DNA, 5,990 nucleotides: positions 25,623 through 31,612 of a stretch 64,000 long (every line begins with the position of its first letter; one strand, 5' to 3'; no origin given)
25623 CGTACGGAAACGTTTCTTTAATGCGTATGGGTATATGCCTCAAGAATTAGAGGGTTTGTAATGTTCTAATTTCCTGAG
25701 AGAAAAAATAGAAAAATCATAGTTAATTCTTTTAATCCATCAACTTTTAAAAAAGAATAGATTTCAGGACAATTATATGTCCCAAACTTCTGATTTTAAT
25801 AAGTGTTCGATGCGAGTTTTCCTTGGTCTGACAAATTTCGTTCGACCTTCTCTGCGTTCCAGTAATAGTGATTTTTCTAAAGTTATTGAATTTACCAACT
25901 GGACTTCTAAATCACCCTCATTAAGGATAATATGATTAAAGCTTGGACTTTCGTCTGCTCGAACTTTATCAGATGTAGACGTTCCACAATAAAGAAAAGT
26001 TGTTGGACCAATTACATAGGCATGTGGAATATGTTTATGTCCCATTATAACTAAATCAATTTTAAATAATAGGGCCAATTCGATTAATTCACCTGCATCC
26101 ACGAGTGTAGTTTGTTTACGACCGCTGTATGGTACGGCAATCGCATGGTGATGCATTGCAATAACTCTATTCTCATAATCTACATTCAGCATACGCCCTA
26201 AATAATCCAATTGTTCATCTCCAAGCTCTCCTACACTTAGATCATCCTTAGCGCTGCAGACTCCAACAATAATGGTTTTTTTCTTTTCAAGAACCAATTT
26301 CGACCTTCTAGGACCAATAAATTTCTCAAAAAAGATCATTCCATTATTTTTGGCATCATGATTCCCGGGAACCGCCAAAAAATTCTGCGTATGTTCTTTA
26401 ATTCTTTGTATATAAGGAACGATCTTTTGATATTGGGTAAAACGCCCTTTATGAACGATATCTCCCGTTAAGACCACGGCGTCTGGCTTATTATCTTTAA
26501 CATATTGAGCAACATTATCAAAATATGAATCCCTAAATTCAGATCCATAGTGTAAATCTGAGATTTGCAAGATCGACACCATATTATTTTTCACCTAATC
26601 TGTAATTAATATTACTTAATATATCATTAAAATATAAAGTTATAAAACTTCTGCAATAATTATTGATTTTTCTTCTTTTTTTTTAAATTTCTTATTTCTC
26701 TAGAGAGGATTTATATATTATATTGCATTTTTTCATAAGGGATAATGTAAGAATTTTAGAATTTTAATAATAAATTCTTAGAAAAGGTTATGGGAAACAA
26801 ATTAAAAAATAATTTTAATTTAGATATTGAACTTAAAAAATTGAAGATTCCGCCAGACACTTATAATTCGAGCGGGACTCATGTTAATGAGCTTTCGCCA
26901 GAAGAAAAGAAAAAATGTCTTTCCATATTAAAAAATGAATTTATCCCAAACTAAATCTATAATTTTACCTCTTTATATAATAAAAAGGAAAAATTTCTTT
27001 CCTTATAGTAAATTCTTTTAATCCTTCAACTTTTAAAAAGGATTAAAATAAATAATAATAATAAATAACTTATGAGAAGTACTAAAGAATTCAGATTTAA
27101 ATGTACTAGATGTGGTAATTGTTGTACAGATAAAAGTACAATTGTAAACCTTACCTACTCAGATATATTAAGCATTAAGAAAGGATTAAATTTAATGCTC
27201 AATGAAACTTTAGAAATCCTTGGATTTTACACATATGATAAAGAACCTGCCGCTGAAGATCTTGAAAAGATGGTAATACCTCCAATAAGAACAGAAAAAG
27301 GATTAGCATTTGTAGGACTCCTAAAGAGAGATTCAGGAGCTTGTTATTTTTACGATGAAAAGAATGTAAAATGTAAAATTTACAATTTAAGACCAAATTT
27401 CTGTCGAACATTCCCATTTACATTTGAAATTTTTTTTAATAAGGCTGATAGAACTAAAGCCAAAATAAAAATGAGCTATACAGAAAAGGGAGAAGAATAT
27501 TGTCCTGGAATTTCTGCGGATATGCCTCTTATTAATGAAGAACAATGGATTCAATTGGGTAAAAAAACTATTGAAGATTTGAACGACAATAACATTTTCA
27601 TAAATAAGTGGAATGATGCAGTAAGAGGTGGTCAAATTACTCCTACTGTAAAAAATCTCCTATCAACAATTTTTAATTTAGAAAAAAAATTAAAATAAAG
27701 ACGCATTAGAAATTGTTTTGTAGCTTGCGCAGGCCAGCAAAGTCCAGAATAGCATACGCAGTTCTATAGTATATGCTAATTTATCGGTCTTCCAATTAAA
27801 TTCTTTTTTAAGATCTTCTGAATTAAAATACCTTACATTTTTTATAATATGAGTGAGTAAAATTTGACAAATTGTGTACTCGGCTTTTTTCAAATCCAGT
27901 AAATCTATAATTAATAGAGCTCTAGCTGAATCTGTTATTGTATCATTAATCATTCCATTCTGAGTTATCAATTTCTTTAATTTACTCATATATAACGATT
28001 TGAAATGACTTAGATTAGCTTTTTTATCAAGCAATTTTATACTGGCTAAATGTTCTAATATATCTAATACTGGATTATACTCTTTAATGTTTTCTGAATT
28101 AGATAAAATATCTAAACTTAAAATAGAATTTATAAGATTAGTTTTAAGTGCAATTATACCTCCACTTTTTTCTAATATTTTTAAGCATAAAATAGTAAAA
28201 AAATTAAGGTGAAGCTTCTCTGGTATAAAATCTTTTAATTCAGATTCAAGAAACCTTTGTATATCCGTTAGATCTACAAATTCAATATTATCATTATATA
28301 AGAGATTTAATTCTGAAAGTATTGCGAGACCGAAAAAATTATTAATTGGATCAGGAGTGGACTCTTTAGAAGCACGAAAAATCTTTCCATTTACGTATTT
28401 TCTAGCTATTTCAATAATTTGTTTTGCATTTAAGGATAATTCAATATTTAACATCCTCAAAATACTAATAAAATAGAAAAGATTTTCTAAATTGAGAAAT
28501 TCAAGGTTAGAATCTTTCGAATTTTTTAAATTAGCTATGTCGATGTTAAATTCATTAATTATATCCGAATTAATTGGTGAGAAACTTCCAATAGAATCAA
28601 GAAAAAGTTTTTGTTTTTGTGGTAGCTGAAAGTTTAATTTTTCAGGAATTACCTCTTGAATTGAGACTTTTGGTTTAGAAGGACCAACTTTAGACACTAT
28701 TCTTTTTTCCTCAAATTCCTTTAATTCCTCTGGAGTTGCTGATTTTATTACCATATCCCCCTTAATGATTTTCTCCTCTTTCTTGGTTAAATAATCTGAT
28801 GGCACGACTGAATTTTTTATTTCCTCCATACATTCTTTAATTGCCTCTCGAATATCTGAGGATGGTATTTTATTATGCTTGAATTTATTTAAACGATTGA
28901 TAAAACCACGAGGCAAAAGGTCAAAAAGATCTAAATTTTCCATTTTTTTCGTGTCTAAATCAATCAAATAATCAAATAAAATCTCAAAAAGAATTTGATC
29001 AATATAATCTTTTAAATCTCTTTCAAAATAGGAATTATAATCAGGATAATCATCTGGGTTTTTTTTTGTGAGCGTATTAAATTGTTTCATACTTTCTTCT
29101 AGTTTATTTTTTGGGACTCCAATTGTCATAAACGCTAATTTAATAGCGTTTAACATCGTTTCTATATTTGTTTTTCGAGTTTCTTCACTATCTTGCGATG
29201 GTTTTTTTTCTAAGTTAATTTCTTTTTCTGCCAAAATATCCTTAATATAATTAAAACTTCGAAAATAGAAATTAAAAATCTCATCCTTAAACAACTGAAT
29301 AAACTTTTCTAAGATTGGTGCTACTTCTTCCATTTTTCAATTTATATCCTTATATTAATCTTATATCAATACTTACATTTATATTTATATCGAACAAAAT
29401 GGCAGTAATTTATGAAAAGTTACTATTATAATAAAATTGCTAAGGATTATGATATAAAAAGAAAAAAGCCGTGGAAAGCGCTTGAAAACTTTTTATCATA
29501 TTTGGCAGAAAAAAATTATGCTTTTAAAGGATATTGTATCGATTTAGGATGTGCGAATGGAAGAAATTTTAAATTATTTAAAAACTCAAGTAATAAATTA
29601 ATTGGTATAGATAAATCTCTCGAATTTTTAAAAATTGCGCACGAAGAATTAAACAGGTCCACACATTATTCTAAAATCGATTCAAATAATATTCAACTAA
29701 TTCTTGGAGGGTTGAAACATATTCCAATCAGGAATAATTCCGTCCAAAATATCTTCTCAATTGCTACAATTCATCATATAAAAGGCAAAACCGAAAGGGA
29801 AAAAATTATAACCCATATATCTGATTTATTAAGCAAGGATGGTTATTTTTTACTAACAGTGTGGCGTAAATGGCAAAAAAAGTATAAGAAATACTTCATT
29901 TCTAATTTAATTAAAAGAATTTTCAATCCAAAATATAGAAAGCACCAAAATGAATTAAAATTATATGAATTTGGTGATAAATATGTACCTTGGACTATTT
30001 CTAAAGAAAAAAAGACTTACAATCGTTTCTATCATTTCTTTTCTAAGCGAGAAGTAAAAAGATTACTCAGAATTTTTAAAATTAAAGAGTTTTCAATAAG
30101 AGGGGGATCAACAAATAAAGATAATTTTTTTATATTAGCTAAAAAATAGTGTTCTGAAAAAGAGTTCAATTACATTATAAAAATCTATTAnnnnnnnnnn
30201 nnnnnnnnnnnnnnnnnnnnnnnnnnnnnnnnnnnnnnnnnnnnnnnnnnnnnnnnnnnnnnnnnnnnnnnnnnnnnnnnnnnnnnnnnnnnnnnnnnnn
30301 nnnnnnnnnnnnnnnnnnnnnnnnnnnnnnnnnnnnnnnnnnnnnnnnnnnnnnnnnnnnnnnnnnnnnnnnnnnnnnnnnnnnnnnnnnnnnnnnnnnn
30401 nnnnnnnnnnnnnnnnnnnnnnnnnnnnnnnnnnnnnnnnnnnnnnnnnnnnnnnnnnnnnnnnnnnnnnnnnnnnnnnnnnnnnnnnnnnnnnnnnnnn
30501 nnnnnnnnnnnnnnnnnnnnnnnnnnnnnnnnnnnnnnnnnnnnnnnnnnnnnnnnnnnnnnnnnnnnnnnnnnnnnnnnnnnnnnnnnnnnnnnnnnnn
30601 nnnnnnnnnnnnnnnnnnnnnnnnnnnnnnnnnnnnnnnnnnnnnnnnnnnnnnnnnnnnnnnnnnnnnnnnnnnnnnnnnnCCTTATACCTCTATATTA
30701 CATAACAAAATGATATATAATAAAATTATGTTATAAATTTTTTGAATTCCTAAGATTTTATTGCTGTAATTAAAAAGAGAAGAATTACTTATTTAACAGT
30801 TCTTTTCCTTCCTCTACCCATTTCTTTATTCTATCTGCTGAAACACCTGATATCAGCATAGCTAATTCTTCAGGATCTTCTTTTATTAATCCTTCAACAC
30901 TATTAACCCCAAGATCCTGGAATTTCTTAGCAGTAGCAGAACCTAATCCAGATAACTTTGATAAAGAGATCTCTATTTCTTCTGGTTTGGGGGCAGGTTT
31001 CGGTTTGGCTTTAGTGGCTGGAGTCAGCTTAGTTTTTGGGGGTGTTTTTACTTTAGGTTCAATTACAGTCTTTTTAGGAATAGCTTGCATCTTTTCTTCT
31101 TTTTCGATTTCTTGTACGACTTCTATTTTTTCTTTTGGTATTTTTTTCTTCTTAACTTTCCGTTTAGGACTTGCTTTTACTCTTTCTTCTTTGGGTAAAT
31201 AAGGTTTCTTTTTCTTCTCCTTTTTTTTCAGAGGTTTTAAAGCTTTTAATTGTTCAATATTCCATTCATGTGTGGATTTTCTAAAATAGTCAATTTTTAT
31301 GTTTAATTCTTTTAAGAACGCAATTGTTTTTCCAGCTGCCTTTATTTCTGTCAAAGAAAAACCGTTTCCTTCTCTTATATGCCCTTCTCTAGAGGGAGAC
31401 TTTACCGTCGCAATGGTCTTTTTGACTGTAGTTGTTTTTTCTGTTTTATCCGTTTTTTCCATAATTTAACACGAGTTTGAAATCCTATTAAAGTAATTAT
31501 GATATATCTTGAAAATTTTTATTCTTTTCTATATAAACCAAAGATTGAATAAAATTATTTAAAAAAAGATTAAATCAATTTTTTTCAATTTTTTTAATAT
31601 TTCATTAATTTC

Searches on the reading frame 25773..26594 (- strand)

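Call 6: search_protein_families(library=pfam, proteins=[window:25773-26594:-])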
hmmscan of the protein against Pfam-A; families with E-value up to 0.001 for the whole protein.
window:25773-26594:- (273 aa): 2 families
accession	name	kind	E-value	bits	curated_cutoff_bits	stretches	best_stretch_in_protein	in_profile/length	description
PF00149.33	Metallophos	-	2.5e-18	67.6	21.5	1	7-190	2-191/191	Calcineurin-like phosphoesterase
PF12850.12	Metallophos_2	-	2.2e-11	44.5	27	1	8-209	3-138/154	Calcineurin-like phosphoesterase superfamily domain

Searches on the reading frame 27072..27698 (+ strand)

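Call 6: search_protein_families(library=pfam, proteins=[window:27072-27698:+])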
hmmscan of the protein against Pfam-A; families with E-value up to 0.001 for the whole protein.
window:27072-27698:+ (208 aa): 1 family
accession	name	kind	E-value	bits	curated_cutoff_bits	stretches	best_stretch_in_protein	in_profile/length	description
PF03692.20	CxxCxxCC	-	8.5e-14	52.5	23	1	10-128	1-73/85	Putative zinc- or iron-chelating domain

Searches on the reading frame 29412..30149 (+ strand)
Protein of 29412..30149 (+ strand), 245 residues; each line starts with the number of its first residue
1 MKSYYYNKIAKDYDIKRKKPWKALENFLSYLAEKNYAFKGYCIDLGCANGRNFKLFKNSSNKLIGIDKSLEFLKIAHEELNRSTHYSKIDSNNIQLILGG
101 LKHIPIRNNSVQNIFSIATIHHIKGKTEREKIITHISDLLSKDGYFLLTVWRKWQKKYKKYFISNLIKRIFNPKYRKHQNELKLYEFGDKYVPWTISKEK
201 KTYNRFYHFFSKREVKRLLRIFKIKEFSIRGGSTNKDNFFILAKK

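Call 6: search_protein_families(library=pfam, proteins=[window:29412-30149:+])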
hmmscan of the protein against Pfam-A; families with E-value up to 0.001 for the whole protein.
window:29412-30149:+ (245 aa): 5 families
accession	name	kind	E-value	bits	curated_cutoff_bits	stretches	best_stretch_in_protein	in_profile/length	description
PF08241.18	Methyltransf_11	-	2.2e-12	47.9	21.2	1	44-147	2-94/95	Methyltransferase domain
PF13649.12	Methyltransf_25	-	9.1e-10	39.5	27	1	43-144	2-97/97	Methyltransferase domain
PF13847.12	Methyltransf_31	-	1.5e-08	34.8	27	1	43-165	8-130/145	Methyltransferase domain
PF13489.12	Methyltransf_23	-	6.8e-08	32.8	27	1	26-219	11-154/164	Methyltransferase domain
PF08242.18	Methyltransf_12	-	3.3e-07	31.4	30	1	43-146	1-98/98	Methyltransferase domain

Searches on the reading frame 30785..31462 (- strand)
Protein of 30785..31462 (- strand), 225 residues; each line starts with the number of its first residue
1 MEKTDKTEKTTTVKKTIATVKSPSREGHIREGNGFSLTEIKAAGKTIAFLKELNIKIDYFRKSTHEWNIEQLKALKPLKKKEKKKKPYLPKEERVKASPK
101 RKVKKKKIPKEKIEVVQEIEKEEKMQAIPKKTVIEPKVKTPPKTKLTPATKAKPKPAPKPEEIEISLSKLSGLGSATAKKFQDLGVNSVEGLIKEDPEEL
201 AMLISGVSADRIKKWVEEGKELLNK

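Call 6: search_protein_families(library=pfam, proteins=[window:30785-31462:-])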
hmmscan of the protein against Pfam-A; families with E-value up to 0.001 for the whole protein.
window:30785-31462:- (225 aa): 3 families
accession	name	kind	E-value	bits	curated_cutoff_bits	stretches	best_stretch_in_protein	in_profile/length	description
PF14520.12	HHH_5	-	1.8e-08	35.1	27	1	166-218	3-54/57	Helix-hairpin-helix domain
PF01294.23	Ribosomal_L13e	-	9e-05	22.9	24.9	1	27-125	60-168/180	Ribosomal protein L13e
PF11731.14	Cdd1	-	0.00045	20.8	25.5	1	166-209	7-50/86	Pathogenicity locus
